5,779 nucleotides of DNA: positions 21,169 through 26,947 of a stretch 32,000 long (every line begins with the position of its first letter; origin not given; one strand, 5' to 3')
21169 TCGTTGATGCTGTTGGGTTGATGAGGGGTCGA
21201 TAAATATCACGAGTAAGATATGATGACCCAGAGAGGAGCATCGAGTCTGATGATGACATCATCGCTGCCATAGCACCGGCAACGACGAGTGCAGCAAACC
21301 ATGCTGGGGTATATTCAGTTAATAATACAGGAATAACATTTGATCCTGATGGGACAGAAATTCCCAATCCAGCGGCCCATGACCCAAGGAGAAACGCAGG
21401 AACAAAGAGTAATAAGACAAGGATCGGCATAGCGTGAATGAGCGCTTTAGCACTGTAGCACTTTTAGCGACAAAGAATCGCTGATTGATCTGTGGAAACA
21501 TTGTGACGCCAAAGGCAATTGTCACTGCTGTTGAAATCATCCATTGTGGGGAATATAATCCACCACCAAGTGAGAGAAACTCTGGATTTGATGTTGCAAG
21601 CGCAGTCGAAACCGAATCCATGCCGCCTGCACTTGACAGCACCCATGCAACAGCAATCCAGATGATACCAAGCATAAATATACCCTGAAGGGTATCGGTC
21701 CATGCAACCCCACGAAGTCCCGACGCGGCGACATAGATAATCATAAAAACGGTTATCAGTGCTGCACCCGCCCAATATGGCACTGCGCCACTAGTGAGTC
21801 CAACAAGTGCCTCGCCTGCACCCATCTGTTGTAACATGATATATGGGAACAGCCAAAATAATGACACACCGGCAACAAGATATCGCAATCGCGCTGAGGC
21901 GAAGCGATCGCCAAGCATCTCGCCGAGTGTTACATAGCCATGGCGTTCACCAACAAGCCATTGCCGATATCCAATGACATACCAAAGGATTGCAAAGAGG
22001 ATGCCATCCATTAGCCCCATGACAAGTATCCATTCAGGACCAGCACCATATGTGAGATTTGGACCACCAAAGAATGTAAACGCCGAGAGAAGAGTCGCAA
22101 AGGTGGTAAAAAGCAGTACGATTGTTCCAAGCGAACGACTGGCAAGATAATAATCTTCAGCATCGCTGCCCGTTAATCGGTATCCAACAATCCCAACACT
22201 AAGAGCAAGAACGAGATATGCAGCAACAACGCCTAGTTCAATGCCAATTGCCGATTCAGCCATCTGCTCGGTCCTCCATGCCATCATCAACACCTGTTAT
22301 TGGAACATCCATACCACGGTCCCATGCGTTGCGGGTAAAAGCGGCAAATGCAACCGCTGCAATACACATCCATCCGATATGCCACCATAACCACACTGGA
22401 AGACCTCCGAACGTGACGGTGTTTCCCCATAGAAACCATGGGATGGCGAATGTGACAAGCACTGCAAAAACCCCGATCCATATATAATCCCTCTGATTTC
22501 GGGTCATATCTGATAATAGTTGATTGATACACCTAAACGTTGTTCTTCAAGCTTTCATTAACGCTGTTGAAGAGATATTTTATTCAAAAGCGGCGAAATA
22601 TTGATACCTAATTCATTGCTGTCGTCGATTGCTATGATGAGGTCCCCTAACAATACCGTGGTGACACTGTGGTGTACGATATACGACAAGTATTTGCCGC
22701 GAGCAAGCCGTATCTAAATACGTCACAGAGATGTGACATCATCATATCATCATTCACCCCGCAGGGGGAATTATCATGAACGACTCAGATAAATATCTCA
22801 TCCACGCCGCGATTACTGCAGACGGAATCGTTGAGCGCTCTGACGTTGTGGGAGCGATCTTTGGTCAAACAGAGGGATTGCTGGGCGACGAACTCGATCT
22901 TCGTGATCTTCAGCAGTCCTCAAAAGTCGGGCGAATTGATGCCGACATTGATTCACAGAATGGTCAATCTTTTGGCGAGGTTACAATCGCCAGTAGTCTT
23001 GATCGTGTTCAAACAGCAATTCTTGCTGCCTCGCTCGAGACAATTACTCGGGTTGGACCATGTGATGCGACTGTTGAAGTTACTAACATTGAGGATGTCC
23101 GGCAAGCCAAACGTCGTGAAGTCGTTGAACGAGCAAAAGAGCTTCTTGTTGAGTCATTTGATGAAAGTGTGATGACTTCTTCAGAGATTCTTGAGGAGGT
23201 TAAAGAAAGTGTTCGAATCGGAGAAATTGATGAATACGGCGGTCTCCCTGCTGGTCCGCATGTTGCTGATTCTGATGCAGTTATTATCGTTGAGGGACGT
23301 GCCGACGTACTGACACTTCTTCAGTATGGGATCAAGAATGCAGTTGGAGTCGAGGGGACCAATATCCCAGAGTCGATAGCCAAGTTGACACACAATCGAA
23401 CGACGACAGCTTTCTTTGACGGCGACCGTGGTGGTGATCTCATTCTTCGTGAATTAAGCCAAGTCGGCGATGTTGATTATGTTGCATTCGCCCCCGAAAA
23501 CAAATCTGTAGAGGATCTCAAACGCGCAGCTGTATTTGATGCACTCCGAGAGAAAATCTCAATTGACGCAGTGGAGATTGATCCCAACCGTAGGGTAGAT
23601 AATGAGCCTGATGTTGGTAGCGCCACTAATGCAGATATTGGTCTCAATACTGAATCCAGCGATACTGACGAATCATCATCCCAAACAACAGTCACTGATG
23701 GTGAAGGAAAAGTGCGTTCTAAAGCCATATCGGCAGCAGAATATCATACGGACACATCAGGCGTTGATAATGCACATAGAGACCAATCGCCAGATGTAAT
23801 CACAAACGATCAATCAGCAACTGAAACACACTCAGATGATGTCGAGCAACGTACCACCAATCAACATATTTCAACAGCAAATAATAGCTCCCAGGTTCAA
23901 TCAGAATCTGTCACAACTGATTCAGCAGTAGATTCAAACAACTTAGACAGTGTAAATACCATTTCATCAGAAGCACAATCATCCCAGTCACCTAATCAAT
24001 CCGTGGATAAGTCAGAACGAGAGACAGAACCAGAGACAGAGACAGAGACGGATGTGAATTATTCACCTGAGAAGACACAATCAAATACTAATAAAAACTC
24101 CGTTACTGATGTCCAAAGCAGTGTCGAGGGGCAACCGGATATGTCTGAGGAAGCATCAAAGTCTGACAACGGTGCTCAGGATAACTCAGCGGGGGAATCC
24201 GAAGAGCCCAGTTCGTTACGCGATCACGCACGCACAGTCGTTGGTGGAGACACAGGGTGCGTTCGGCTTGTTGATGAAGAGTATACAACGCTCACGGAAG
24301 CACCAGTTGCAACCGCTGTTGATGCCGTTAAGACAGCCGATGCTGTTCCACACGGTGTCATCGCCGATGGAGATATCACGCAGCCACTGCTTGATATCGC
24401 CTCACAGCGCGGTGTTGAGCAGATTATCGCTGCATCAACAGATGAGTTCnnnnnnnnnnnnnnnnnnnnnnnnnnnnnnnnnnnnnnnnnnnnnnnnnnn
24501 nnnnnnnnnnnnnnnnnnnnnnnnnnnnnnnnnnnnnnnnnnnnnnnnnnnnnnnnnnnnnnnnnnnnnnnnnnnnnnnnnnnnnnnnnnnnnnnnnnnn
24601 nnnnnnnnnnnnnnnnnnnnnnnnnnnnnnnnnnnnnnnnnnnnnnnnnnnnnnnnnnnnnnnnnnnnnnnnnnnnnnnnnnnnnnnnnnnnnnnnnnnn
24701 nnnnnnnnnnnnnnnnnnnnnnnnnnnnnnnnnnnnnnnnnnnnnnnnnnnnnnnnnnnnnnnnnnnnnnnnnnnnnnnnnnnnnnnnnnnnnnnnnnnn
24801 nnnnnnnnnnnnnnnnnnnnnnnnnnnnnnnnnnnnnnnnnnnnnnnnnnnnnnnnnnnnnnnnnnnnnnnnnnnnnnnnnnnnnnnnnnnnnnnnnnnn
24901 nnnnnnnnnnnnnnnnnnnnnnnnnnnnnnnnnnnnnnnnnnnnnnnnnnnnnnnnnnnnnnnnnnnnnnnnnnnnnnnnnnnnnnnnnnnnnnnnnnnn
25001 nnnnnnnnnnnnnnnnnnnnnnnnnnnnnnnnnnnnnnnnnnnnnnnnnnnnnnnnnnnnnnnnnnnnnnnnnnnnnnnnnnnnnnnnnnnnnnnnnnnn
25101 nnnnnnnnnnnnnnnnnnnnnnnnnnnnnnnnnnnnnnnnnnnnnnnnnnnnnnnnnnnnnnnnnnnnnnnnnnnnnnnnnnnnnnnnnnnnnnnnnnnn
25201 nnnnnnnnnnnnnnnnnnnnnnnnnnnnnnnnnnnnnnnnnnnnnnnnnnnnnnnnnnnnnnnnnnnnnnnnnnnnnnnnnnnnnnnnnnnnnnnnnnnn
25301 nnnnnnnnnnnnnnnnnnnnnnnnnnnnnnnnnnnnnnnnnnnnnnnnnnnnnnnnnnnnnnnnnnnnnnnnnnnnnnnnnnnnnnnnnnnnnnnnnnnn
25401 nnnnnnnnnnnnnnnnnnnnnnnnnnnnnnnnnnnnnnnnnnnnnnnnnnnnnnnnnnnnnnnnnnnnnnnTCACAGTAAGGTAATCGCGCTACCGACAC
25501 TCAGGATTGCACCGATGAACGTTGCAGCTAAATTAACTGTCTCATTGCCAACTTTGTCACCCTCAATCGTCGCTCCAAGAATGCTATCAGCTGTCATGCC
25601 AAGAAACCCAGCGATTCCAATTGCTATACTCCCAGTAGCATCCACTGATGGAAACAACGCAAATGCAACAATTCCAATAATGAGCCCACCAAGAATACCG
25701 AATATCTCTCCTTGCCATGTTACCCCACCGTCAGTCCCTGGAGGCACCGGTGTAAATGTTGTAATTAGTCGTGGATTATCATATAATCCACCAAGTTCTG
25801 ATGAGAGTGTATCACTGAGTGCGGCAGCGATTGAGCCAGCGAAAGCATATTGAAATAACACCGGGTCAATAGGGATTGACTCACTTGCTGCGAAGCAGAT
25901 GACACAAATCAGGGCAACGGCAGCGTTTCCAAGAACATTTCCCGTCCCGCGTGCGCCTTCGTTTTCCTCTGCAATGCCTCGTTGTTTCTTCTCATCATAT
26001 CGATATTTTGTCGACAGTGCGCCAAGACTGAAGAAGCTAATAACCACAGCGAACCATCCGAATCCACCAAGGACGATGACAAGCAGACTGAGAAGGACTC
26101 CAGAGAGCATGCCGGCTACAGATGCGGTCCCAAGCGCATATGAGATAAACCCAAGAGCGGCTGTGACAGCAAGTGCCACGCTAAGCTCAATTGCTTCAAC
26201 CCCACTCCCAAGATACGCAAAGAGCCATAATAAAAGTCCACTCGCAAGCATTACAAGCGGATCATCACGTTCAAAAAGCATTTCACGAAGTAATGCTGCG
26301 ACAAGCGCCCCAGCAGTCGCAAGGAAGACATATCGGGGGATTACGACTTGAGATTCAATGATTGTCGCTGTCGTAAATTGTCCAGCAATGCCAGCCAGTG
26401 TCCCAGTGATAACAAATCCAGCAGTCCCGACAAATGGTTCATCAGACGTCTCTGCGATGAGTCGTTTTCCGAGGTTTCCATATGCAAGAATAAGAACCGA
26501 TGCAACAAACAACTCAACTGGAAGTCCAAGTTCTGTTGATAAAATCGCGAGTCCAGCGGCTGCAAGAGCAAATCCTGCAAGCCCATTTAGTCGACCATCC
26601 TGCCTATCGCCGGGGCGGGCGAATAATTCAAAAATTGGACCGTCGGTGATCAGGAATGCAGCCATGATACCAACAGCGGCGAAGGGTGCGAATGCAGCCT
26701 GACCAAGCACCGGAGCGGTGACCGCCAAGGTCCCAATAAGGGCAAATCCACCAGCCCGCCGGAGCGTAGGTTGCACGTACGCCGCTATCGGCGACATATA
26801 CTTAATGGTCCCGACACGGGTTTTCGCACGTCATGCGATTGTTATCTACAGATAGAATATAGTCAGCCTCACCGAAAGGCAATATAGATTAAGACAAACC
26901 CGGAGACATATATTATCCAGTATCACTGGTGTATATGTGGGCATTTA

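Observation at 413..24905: Six of the eight convergent spacers carry a related G+C-rich structured block, co-oriented with and close behind the upstream stop codon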

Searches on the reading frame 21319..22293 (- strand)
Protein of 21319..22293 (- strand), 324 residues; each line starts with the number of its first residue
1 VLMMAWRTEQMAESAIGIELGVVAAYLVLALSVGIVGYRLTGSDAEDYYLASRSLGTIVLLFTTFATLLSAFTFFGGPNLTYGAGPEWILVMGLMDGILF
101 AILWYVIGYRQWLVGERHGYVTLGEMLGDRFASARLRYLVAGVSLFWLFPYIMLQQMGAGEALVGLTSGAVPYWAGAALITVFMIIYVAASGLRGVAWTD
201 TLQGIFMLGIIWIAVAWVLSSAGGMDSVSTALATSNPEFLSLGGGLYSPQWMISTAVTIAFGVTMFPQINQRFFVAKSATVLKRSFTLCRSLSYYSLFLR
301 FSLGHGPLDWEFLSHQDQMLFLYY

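Call 25: search_protein_families(library=pfam, proteins=[window:21319-22293:-])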
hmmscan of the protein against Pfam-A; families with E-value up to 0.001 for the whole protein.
window:21319-22293:- (324 aa): 1 family
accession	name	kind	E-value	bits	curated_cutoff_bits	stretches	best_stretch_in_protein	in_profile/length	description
PF00474.23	SSF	-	5.4e-29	101.7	22.8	1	48-303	1-255/406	Sodium:solute symporter family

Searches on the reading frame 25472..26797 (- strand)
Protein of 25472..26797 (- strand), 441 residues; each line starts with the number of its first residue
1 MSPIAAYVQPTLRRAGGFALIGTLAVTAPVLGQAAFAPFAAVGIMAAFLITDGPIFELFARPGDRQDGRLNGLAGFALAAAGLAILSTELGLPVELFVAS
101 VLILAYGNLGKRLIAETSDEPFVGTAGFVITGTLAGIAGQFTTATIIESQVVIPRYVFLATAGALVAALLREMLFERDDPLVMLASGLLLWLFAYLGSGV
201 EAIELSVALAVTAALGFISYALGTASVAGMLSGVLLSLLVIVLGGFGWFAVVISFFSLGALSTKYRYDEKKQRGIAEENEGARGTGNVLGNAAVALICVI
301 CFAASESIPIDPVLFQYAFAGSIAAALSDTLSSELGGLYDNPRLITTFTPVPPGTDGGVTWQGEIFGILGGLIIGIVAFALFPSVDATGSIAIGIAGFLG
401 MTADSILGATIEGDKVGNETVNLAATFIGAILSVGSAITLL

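Call 26: search_protein_families(library=pfam, proteins=[window:25472-26797:-])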
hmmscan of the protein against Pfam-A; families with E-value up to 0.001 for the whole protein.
window:25472-26797:- (441 aa): 1 family
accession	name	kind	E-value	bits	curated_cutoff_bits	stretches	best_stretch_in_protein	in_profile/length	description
PF01940.21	DUF92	-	8.4e-60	202.7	27.5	1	211-425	2-246/251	Integral membrane protein DUF92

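Call 100: find_encoding_contigs(protein=window:25472-26797:-, flank=4000, max_places=10)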
Protein window:25472-26797:- (441 aa): 6 contigs read that carry it; 6 places shown.
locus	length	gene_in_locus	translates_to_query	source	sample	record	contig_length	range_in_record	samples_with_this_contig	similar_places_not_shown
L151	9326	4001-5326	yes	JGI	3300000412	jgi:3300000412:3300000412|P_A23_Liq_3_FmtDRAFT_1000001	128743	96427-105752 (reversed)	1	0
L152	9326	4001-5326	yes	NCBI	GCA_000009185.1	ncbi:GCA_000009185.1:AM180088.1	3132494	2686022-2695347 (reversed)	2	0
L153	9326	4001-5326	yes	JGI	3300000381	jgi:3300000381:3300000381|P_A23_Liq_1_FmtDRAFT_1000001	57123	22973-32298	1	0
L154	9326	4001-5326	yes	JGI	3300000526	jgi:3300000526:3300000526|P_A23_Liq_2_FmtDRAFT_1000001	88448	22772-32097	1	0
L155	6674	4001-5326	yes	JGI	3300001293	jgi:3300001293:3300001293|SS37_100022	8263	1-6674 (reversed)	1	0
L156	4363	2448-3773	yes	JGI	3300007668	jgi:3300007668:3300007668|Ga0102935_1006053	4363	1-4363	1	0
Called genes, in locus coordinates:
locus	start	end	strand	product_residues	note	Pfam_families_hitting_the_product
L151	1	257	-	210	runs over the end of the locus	PF13241:NAD_binding_7, PF14824:Sirohm_synth_M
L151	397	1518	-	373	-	PF22451:NirdL-like_HTH (weak), PF17805:AsnC_trans_reg2, PF22451:NirdL-like_HTH, PF17805:AsnC_trans_reg2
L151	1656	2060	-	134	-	-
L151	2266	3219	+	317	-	PF01255:Prenyltransf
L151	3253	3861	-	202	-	PF01255:Prenyltransf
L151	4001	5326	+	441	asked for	PF01940:DUF92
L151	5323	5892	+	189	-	PF13673:Acetyltransf_10 (weak), PF00583:Acetyltransf_1, PF13508:Acetyltransf_7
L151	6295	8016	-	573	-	PF13155:Toprim_2 (faint), PF13662:Toprim_4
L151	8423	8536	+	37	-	-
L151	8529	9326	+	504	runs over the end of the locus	PF00474:SSF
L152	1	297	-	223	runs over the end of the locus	PF13241:NAD_binding_7, PF14824:Sirohm_synth_M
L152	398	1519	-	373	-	PF22451:NirdL-like_HTH (weak), PF17805:AsnC_trans_reg2, PF22451:NirdL-like_HTH, PF17805:AsnC_trans_reg2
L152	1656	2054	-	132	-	PF19090:DUF5778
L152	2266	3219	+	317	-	PF01255:Prenyltransf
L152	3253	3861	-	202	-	PF01255:Prenyltransf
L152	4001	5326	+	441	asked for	PF01940:DUF92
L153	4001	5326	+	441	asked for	PF01940:DUF92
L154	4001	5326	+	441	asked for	PF01940:DUF92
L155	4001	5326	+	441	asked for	PF01940:DUF92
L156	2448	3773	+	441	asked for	PF01940:DUF92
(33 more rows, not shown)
